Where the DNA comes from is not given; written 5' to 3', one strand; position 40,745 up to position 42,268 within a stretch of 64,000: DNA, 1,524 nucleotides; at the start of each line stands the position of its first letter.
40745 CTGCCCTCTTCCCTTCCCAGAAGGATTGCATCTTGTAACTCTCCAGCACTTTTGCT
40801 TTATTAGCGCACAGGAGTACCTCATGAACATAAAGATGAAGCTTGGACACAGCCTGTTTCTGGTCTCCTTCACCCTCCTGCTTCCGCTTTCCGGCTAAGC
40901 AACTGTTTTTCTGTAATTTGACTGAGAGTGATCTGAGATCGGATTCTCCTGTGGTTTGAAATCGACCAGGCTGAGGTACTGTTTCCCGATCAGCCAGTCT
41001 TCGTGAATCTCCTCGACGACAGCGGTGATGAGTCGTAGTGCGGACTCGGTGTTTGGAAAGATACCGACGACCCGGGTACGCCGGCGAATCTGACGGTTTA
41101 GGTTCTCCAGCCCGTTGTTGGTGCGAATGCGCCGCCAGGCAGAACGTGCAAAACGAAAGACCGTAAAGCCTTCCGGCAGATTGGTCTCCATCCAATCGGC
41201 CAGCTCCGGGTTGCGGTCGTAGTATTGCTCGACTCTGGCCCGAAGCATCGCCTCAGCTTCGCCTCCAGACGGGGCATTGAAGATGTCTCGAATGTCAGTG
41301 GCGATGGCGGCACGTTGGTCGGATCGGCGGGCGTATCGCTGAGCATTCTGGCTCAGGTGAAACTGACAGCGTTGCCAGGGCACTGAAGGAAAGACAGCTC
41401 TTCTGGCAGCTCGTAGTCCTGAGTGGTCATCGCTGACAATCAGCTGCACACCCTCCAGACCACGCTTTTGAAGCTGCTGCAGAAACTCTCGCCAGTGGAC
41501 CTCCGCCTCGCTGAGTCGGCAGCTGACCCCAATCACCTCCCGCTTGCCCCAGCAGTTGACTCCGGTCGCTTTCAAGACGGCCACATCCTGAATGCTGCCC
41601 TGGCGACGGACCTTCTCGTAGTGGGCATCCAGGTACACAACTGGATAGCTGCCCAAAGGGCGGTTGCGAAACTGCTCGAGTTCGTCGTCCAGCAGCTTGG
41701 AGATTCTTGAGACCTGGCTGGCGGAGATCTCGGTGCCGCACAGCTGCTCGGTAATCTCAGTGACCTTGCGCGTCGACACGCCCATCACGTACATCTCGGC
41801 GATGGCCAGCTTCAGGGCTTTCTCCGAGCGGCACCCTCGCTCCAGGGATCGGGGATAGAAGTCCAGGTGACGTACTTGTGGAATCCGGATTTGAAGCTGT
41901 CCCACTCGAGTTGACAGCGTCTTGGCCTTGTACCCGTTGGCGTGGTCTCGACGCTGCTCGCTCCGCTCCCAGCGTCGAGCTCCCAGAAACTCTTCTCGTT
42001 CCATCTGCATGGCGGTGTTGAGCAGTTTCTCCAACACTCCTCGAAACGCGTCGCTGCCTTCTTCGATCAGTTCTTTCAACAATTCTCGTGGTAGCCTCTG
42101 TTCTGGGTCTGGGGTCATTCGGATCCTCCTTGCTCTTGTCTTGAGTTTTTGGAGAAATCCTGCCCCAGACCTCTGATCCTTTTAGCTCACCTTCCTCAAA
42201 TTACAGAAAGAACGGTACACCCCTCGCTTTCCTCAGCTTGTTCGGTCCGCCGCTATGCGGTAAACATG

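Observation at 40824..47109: A TPAT-type TRAP transporter operon (tatT-like, dctP, fused dctQM) inactivated by two independent IS insertions with intact target-site duplications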

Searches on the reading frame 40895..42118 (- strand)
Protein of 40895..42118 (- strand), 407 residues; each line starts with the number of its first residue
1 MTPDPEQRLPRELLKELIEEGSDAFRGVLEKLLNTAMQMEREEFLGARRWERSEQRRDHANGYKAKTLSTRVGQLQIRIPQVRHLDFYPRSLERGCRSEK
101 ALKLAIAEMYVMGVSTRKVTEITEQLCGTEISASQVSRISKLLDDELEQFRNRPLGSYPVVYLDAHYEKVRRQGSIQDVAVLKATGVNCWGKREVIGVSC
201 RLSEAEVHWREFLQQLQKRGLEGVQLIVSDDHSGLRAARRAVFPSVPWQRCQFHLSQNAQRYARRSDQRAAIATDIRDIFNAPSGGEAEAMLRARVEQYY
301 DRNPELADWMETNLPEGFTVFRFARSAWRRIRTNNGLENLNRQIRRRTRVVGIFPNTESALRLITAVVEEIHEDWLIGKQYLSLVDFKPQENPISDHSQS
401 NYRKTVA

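Call 4: search_protein_families(library=pfam, proteins=[window:40895-42118:-], max_evalue=0.01)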
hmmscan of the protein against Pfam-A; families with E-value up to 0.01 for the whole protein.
window:40895-42118:- (407 aa): 2 families
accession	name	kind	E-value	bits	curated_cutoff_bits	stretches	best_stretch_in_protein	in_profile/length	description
PF00872.24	Transposase_mut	-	1.6e-109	366.7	21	1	19-376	20-377/379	Transposase, Mutator family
PF10551.15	MULE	-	4.7e-09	37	27.6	1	160-258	1-99/99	MULE transposase domain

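Call 9: find_encoding_contigs(protein=window:40895-42118:-, flank=3000, max_places=10)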
Protein window:40895-42118:- (407 aa): 1 contig read that carries it; 1 place shown.
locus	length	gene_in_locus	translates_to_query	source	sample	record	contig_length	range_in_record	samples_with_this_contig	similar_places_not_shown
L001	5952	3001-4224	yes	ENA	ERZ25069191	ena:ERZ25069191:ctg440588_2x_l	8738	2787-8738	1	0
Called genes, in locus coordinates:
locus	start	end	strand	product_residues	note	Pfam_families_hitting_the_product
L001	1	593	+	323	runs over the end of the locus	PF13737:DDE_Tnp_1_5, PF01609:DDE_Tnp_1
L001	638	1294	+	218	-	-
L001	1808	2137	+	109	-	-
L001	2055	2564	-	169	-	-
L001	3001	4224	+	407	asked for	PF00872:Transposase_mut, PF10551:MULE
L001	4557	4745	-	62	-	-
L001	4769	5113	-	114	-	-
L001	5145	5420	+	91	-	-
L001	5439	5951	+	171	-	?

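Call 24: list_cluster_members(proteins=[P0121, window:40895-42118:-, window:44932-45828:-, window:43129-44139:+])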
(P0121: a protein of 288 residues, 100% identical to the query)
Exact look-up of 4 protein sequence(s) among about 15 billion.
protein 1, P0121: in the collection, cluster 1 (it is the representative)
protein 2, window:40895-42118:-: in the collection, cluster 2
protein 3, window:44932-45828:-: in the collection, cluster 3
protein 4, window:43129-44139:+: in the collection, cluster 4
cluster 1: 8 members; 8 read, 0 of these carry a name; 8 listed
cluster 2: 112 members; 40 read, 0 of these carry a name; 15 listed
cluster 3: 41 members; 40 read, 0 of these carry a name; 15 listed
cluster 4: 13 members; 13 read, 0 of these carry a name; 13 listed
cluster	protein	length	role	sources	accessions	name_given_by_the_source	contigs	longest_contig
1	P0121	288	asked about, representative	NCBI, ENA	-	-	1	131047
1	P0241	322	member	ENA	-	-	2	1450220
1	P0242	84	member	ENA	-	-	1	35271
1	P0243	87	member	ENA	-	-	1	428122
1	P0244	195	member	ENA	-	-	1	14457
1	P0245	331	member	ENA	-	-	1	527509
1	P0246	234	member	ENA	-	-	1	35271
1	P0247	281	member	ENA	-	-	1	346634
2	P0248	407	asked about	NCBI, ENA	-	-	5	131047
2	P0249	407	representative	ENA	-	-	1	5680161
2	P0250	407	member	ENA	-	-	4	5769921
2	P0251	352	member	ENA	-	-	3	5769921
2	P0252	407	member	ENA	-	-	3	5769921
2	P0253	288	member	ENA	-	-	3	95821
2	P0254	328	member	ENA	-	-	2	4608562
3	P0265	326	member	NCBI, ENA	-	-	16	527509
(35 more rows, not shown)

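Call 25: find_encoding_contigs(protein=P0241, flank=10000, max_places=4)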
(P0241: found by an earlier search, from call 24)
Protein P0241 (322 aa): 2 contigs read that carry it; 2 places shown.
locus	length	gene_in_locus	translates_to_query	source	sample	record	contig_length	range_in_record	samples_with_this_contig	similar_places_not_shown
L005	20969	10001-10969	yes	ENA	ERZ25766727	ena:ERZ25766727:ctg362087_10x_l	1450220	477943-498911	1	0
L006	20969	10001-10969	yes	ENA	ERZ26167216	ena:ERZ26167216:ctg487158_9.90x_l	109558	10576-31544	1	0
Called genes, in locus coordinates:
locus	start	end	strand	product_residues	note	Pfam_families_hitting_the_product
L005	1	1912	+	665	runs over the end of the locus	PF03030:H_PPase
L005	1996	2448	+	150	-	PF01250:Ribosomal_S6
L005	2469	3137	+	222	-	PF01281:Ribosomal_L9_N, PF03948:Ribosomal_L9_C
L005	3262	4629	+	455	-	PF00772:DnaB, PF13481:AAA_25, PF03796:DnaB_C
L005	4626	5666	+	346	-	PF01168:Ala_racemase_N, PF00842:Ala_racemase_C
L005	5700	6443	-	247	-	-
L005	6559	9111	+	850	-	PF00069:Pkinase, PF07714:PK_Tyr_Ser-Thr, PF03109:ABC1, PF01636:APH (weak), PF13414:TPR_11 (weak), PF07719:TPR_2 (weak), PF00515:TPR_1 (weak), PF13414:TPR_11 (weak), +8 more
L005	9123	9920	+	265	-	PF13181:TPR_8 (faint), PF13428:TPR_14 (faint), PF13432:TPR_16 (faint), PF14561:TPR_20 (faint), PF21033:RMD1-3, PF23914:TPR_CcmH_CycH (faint), PF00515:TPR_1 (faint), PF13414:TPR_11 (weak), +2 more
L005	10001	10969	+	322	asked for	PF16811:TAtT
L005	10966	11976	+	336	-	PF03480:DctP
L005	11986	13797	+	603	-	PF04290:DctQ, PF06808:DctM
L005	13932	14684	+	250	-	PF04542:Sigma70_r2 (weak)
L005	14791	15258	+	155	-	-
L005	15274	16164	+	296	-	PF00069:Pkinase, PF07714:PK_Tyr_Ser-Thr, PF01636:APH (faint), PF03109:ABC1 (weak)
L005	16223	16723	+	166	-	PF01527:HTH_Tnp_1 (weak)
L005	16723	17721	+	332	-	PF13565:HTH_32 (weak), PF00665:rve, PF13683:rve_3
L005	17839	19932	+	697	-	PF13374:TPR_10 (faint), PF13424:TPR_12 (weak), PF16396:DUF5005, PF13810:DUF4185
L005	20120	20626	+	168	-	-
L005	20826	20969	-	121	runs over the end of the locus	PF01740:STAS, PF13466:STAS_2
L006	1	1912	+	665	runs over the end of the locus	PF03030:H_PPase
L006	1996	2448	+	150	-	PF01250:Ribosomal_S6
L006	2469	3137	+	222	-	PF01281:Ribosomal_L9_N, PF03948:Ribosomal_L9_C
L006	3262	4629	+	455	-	PF00772:DnaB, PF13481:AAA_25, PF03796:DnaB_C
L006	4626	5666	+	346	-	PF01168:Ala_racemase_N, PF00842:Ala_racemase_C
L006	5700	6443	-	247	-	-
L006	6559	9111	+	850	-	PF00069:Pkinase, PF07714:PK_Tyr_Ser-Thr, PF03109:ABC1, PF01636:APH (weak), PF13414:TPR_11 (weak), PF07719:TPR_2 (weak), PF00515:TPR_1 (weak), PF13414:TPR_11 (weak), +8 more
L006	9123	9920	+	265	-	PF13181:TPR_8 (faint), PF13428:TPR_14 (faint), PF13432:TPR_16 (faint), PF14561:TPR_20 (faint), PF21033:RMD1-3, PF23914:TPR_CcmH_CycH (faint), PF00515:TPR_1 (faint), PF13414:TPR_11 (weak), +2 more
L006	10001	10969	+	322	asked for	PF16811:TAtT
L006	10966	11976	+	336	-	PF03480:DctP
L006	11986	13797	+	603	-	PF04290:DctQ, PF06808:DctM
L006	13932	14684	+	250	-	PF04542:Sigma70_r2 (weak)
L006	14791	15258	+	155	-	-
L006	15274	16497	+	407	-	PF00069:Pkinase, PF07714:PK_Tyr_Ser-Thr, PF01636:APH (faint)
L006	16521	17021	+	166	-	PF01527:HTH_Tnp_1 (weak)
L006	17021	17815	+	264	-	PF13565:HTH_32 (weak), PF00665:rve, PF13683:rve_3 (weak)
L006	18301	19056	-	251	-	-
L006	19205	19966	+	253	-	PF14294:DUF4372, PF01609:DDE_Tnp_1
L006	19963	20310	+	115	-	PF01609:DDE_Tnp_1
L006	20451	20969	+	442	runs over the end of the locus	PF01595:CNNM, PF00571:CBS (weak), PF03471:CorC_HlyC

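Call 26: find_encoding_contigs(protein=P0246, flank=8000, max_places=3)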
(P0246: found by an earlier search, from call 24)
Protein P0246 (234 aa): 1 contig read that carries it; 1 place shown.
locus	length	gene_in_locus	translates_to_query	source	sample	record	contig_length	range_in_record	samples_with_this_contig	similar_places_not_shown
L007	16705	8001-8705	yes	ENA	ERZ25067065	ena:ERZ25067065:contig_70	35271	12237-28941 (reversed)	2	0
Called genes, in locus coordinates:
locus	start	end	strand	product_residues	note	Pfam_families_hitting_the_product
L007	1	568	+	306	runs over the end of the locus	PF03796:DnaB_C, PF13481:AAA_25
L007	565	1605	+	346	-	PF01168:Ala_racemase_N, PF00842:Ala_racemase_C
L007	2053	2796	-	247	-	-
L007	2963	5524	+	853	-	PF00069:Pkinase, PF01636:APH (faint), PF03109:ABC1, PF07714:PK_Tyr_Ser-Thr, PF13424:TPR_12 (faint), PF13414:TPR_11 (weak), PF00515:TPR_1 (weak), PF13414:TPR_11 (weak), +8 more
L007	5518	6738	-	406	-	-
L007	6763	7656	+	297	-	PF14561:TPR_20 (faint), PF23914:TPR_CcmH_CycH (faint), PF00515:TPR_1 (faint), PF13181:TPR_8 (faint), PF13428:TPR_14 (faint), PF13432:TPR_16 (faint), PF21033:RMD1-3, PF13414:TPR_11 (weak), +2 more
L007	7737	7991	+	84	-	PF16811:TAtT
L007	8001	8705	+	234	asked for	PF16811:TAtT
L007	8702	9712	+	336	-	PF03480:DctP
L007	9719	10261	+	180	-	PF04290:DctQ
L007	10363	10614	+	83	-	-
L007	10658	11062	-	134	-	-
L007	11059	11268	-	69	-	PF12762:DDE_Tnp_IS1595 (weak)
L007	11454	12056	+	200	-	-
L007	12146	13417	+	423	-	PF06808:DctM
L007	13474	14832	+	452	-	PF05598:DUF772, PF01609:DDE_Tnp_1 (weak)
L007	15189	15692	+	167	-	-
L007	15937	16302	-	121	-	PF01740:STAS, PF13466:STAS_2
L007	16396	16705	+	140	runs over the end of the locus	PF00326:Peptidase_S9, PF01738:DLH (weak)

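Call 27: find_encoding_contigs(protein=P0247, flank=8000, max_places=3)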
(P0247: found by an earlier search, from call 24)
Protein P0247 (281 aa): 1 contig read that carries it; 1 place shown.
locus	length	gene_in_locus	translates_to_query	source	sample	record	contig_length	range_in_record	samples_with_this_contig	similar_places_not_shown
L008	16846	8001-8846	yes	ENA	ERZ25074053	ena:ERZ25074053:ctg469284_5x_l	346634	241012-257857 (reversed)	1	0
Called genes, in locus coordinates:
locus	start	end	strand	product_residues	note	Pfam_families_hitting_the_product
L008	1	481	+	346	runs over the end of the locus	PF01168:Ala_racemase_N, PF00842:Ala_racemase_C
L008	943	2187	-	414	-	PF00872:Transposase_mut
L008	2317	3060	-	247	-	-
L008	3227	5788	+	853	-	PF00069:Pkinase, PF01636:APH (faint), PF03109:ABC1, PF07714:PK_Tyr_Ser-Thr, PF13424:TPR_12 (faint), PF13414:TPR_11 (weak), PF00515:TPR_1 (weak), PF13414:TPR_11 (weak), +8 more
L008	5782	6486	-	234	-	-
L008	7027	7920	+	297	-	PF14561:TPR_20 (faint), PF00515:TPR_1 (faint), PF13181:TPR_8 (faint), PF13428:TPR_14 (faint), PF13432:TPR_16 (faint), PF21033:RMD1-3, PF14559:TPR_19 (faint), PF13414:TPR_11 (weak), +1 more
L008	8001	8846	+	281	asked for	PF16811:TAtT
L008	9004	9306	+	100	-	PF03480:DctP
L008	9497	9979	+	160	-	PF03480:DctP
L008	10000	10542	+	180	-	PF04290:DctQ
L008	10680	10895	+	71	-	-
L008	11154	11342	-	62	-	-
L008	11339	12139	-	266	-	PF12762:DDE_Tnp_IS1595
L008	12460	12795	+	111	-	PF06808:DctM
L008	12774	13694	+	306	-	PF06808:DctM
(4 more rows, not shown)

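Call 43: search_protein_families(library=ncbifam, proteins=[window:40895-42118:-, P0265], max_evalue=0.001)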
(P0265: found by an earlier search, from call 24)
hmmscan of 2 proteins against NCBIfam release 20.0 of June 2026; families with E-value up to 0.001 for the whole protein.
window:40895-42118:- (407 aa): 5 families
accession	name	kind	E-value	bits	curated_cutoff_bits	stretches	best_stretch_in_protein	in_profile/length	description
NF033543.2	transpos_IS256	equivalog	2.5e-107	358.8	150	1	41-370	1-337/338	IS256 family transposase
NF041731.2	transpos_ISH6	equivalog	3.5e-14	52.4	240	1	12-258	17-265/414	ISH6 family transposase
NF033544.1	transpos_IS1249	exception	1.3e-06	27.8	300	1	189-269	112-187/382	IS1249 family transposase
NF033572.1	transpos_ISKra4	equivalog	0.00011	21.5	205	1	16-157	23-169/422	ISKra4 family transposase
NF048019.1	IS256_Zn_var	equivalog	0.00049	19.4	150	1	203-271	122-185/304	IS256 family transposase, variant Zn-binding type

P0265 (326 aa): 1 family
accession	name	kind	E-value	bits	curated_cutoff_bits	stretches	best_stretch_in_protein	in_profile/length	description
NF033547.1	transpos_IS1595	equivalog_domain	1.4e-51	175.5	75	1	85-289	2-215/215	IS1595 family transposase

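Call 50: search_protein_families(library=pfam, proteins=[L007:10363-10611:+, L007:13474-14829:+], max_evalue=0.01)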
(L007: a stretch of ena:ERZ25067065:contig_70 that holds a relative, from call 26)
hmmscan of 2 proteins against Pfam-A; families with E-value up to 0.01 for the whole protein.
L007:10363-10611:+ (83 aa): 0 families

L007:13474-14829:+ (452 aa): 3 families
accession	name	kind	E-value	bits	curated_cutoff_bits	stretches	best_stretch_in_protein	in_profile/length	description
PF05598.16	DUF772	-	9.6e-17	61.2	23.1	1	59-131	1-72/74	Transposase domain (DUF772)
PF01609.27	DDE_Tnp_1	-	8.2e-07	29.4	23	1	214-389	18-200/200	Transposase DDE domain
PF13751.12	DDE_Tnp_1_6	-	3.9e-05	24.4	25.1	1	316-390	48-122/125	Transposase DDE domain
